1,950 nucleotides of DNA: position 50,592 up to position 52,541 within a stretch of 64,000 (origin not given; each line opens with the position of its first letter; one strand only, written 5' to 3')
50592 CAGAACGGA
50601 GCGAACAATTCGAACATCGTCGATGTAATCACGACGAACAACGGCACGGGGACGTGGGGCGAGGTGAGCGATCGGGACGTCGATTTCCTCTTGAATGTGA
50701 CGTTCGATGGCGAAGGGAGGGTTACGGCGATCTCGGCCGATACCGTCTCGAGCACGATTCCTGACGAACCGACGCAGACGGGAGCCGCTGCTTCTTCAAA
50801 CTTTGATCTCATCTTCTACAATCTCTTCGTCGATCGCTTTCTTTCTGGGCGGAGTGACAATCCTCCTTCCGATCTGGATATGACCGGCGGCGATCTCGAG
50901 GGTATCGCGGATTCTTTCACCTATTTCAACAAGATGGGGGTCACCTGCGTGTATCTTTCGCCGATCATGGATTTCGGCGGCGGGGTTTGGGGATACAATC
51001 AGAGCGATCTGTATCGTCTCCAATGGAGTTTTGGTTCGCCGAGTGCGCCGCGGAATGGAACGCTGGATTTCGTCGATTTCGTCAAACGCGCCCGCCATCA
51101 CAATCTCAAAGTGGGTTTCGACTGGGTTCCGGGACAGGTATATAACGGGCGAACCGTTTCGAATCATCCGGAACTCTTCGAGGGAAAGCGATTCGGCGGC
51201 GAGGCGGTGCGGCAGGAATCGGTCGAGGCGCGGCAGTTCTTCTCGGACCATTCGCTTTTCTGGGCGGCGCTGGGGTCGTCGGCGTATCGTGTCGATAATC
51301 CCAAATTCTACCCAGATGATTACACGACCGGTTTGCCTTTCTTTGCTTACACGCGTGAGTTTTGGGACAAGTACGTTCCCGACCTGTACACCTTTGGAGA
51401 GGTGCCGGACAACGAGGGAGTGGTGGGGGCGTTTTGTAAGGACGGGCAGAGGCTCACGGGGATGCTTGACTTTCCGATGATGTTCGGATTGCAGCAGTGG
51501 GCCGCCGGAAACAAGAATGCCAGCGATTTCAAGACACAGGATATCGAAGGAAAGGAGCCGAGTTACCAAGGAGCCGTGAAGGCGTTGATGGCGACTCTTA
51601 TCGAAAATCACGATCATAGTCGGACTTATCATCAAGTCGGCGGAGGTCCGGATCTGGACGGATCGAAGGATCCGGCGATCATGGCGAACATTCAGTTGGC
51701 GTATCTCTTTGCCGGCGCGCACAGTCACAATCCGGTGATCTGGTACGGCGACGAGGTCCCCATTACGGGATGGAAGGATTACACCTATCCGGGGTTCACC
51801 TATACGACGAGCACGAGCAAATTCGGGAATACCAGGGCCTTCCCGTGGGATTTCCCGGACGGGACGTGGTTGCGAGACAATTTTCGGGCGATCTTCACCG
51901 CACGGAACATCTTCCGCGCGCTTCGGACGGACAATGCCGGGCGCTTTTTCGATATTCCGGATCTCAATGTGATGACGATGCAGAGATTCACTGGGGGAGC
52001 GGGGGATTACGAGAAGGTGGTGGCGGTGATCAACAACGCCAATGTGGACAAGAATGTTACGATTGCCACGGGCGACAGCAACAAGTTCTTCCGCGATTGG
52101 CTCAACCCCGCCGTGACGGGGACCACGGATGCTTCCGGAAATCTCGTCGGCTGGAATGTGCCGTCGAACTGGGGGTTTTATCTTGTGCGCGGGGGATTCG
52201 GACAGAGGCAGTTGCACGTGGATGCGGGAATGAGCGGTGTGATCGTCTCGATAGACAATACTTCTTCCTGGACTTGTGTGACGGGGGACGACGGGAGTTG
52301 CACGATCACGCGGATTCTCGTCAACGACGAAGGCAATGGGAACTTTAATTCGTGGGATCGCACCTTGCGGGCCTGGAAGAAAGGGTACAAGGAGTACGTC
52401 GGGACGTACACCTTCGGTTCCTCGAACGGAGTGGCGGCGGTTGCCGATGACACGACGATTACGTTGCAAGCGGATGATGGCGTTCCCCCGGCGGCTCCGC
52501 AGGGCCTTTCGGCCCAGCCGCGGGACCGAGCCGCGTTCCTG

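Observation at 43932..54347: Single 10.4-kb ORF for a ~3.4k-aa multidomain secreted protein with an internal divergent GH13-like catalytic core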

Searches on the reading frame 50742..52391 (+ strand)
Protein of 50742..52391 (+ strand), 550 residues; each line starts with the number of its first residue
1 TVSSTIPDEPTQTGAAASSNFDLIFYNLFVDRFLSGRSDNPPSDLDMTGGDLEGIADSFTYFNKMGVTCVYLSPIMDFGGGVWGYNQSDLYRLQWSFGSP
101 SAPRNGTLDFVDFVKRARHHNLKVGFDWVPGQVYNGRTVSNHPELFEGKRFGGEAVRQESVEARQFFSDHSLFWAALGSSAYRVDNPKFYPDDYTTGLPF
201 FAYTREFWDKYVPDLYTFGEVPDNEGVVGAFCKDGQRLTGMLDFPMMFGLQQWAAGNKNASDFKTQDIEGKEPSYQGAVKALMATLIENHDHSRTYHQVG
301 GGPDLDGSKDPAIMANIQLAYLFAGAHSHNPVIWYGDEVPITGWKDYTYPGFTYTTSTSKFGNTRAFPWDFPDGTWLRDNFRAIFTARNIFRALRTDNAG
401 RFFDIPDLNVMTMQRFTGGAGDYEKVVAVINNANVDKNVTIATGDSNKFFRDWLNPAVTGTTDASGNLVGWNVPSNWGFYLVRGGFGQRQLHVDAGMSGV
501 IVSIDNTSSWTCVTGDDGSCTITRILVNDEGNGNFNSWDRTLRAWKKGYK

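Call 9: search_solved_structures(query=window:50742-52391:+, max_evalue=0.01, show_alignments=3)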
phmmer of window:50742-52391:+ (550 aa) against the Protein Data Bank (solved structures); distinct sequences matched with E-value up to 0.01: 67 (the best 60 are shown).
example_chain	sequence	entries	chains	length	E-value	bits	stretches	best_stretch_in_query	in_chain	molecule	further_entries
5ot1_A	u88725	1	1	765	7.3e-15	57.7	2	48-133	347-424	Pullulanase type II, GH13 family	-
5a2a_A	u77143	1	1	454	7e-12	47.9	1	25-346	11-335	APO FORM OF ANOXYBACILLUS ALPHA-AMYLASES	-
5a2b_A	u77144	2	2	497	7.7e-12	47.7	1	24-346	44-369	ANOXYBACILLUS ALPHA-AMYLASE | ALPHA-AMYLASE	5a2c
8jnx_A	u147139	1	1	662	1.1e-11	47.3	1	22-341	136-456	Alpha-amylase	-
4e2o_A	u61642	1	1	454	6.9e-11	44.6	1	25-346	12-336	Alpha-amylase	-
1j0h_A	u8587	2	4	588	2.8e-08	36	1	22-100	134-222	neopullulanase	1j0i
1ea9_C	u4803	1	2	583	5.1e-08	35.1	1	22-100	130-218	CYCLOMALTODEXTRINASE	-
1j0j_A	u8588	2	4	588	6.5e-08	34.8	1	22-100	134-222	neopullulanase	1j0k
1sma_A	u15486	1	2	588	8.1e-08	34.4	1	39-101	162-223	MALTOGENIC AMYLASE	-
1gvi_A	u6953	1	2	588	4.1e-07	32.1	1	39-101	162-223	MALTOGENIC AMYLASE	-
1wzm_A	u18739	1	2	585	2.1e-06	29.8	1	24-98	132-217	Alpha-amylase II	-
1bvz_A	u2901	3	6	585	2.1e-06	29.8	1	24-98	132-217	PROTEIN (ALPHA-AMYLASE II) | ALPHA-AMYLASE II | Neopullulanase 2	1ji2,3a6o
1wzl_A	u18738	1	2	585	2.1e-06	29.8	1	24-98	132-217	Alpha-amylase II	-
1jf6_A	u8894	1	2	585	2.4e-06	29.6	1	24-98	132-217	ALPHA AMYLASE II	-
1jf5_A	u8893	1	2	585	2.8e-06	29.4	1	24-98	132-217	ALPHA AMYLASE II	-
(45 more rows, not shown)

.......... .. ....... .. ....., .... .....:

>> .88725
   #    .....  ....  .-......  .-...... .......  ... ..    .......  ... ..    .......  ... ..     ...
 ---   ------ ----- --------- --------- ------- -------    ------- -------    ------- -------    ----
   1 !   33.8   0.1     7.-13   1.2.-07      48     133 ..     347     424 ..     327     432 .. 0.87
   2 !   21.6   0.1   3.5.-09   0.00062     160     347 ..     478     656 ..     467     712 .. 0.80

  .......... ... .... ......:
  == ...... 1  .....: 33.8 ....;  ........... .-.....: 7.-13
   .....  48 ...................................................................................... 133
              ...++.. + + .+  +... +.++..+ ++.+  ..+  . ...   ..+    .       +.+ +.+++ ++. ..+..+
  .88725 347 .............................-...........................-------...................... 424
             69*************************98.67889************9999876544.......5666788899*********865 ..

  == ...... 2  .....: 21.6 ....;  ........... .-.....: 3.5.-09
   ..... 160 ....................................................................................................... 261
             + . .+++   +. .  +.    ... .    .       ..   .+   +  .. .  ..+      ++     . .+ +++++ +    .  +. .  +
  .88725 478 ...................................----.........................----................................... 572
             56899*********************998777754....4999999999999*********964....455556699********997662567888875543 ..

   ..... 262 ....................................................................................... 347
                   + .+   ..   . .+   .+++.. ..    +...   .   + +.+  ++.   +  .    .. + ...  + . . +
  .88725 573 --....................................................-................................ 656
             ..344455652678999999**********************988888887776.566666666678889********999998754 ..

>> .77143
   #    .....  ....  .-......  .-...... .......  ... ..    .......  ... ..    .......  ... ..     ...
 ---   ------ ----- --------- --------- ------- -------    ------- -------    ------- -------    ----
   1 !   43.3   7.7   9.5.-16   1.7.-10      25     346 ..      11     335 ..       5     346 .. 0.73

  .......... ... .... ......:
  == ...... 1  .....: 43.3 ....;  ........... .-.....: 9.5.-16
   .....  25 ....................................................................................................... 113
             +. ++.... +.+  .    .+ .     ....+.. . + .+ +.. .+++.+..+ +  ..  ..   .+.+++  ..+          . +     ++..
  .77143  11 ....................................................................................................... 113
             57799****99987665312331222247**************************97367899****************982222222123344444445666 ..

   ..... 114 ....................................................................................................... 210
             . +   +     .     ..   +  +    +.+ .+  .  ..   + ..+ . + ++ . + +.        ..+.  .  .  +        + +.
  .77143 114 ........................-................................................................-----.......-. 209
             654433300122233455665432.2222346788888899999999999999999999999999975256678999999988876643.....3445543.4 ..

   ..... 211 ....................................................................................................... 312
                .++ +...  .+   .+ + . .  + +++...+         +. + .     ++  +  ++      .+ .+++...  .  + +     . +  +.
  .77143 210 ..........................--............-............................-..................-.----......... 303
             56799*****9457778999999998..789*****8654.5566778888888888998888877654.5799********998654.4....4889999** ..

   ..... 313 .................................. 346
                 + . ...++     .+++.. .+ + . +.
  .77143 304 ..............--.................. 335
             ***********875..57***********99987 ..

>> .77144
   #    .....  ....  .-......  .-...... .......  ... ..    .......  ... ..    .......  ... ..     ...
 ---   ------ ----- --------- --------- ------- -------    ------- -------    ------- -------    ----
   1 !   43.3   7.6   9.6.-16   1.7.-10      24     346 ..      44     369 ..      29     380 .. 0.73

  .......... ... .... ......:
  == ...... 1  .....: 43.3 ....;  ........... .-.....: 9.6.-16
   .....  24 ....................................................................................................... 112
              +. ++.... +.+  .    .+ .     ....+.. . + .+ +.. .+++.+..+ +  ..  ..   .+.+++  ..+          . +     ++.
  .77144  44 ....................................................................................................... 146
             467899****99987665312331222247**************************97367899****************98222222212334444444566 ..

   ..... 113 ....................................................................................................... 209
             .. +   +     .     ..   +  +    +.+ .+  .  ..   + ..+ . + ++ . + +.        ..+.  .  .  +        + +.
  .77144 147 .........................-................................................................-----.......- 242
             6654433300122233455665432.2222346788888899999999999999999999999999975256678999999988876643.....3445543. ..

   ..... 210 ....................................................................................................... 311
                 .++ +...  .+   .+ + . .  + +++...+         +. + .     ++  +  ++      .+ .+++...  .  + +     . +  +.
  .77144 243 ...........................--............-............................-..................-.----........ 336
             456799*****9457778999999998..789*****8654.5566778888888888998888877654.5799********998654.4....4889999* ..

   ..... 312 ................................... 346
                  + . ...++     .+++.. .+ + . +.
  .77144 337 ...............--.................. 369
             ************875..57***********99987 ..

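Call 12: find_homologous_proteins(query=window:50742-52391:+, max_evalue=0.00001)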
Query window:50742-52391:+ (550 aa): 1 proteins with E <= 0.00001 among 7633 candidates.
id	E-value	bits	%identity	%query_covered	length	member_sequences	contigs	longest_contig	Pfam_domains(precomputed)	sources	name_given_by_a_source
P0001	1.5e-97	346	41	88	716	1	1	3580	PF00128.32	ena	-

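Call 16: find_encoding_contigs(protein=P0001, flank=5000)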
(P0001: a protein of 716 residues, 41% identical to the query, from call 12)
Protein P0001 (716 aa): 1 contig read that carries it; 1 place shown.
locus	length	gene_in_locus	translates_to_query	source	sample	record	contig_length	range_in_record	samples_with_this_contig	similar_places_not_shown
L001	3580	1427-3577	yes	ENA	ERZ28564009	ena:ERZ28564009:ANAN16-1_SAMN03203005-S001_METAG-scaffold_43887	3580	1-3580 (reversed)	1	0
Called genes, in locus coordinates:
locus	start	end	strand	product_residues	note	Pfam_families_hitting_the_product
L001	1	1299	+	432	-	?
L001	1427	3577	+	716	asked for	PF00128:Alpha-amylase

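Call 30: search_protein_representatives(protein=window:50742-52391:+)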
Query: 550 residues. Proteins with E-value up to 0.001 (for the whole library): 315; up to 1e-10: 24; up to 1e-30: 14. The best 150 are listed.
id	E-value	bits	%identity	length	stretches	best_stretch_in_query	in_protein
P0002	0.0e+00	1300.6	100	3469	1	1-550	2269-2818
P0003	2.4e-166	571.1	52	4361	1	3-549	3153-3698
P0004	4.1e-162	557.2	51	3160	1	10-549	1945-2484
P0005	1.6e-145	502.4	46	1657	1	3-550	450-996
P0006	8.1e-140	483.6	49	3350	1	7-550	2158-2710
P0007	1.5e-128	446.3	47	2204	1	5-549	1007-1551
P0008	7.0e-115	401.2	44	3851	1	5-550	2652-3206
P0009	1.5e-110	387.0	42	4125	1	7-549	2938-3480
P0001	4.6e-98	345.7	46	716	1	65-549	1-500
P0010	7.2e-71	255.9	38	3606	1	6-527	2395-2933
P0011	2.5e-54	201.2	37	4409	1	9-546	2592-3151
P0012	8.4e-39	150.0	33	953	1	3-549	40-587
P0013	7.3e-37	143.6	50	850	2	6-152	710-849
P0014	1.4e-32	129.4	30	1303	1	22-535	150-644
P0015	6.6e-30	120.6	32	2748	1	7-549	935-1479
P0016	2.8e-21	92.1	27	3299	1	4-534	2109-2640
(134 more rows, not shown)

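Call 38: find_related_loci(query=A1, collection=genome_contigs, flank=10000)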
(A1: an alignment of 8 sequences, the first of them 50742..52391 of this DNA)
Query A1 (550 aa) in genome_contigs; peptide patterns used: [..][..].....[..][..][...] (x = any residue, [..] = any of these).
37 stretches matched a pattern; 12 encode a relative of the query (tblastn E <= 1e-3); 12 distinct loci.
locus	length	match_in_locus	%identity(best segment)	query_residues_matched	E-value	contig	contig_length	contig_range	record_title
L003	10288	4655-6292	47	1-549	1e-160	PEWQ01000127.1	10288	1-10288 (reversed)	MAG: Candidatus Hydrogenedentes bacterium CG07_land_8_20_14_0_80_42_17 CG07_land_8_20_14_0.80_scaffold_4337_c, whole gen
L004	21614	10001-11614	48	13-549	8e-157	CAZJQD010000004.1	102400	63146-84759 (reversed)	MAG TPA_asm: uncultured bacterium isolate SRP329715_co1_394 genome assembly, contig: NODE_194_length_102400_cov_8.562460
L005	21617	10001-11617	46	3-549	3e-152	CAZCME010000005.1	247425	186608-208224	MAG TPA_asm: uncultured bacterium isolate binchicken_co248_269 genome assembly, contig: NODE_21_length_247425_cov_9.8349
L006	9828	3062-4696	44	5-549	1e-135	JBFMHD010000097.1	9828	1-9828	MAG: Candidatus Hydrogenedentota bacterium isolate MAG314 MAG314_97, whole genome shotgun sequence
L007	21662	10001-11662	40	6-550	8e-124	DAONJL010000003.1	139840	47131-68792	MAG TPA_asm: bacterium isolate AMR_MDS_3740 NODE_108_length_139840_cov_9.416690, whole genome shotgun sequence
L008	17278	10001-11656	40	1-550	5e-120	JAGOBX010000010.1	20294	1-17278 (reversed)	Candidatus Dependentiae bacterium isolate Go_SlDig_bin_425 Go_SlDig_7460_length_20294_cov_6.045917, whole genome shotgun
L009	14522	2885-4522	41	8-550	9e-118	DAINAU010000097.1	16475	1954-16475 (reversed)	MAG TPA_asm: bacterium isolate CTOTU18567 NODE_3444_length_16475_cov_7.083069, whole genome shotgun sequence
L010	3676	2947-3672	55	2-240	6e-84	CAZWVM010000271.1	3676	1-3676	MAG TPA_asm: uncultured bacterium isolate binchicken_co22_231 genome assembly, contig: NODE_23547_length_3676_cov_6.8307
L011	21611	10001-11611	35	7-526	1e-78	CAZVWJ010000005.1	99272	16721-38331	MAG TPA_asm: uncultured bacterium isolate binchicken_co77_20 genome assembly, contig: NODE_210_length_99272_cov_10.99198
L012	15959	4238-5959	29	4-548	1e-48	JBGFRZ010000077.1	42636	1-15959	MAG: Ignavibacteria bacterium isolate BA1A30.2019.Bin.46 NODE_479_length_42636_cov_10.884629, whole genome shotgun seque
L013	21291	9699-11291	28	16-549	2e-45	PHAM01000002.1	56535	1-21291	MAG: Elusimicrobia bacterium HGW-Elusimicrobia-2 bjp_ig2157_scaffold_177, whole genome shotgun sequence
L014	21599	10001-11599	29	16-550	4e-52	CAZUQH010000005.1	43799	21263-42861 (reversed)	MAG TPA_asm: uncultured bacterium isolate binchicken_co387_22 genome assembly, contig: NODE_414_length_43799_cov_16.4581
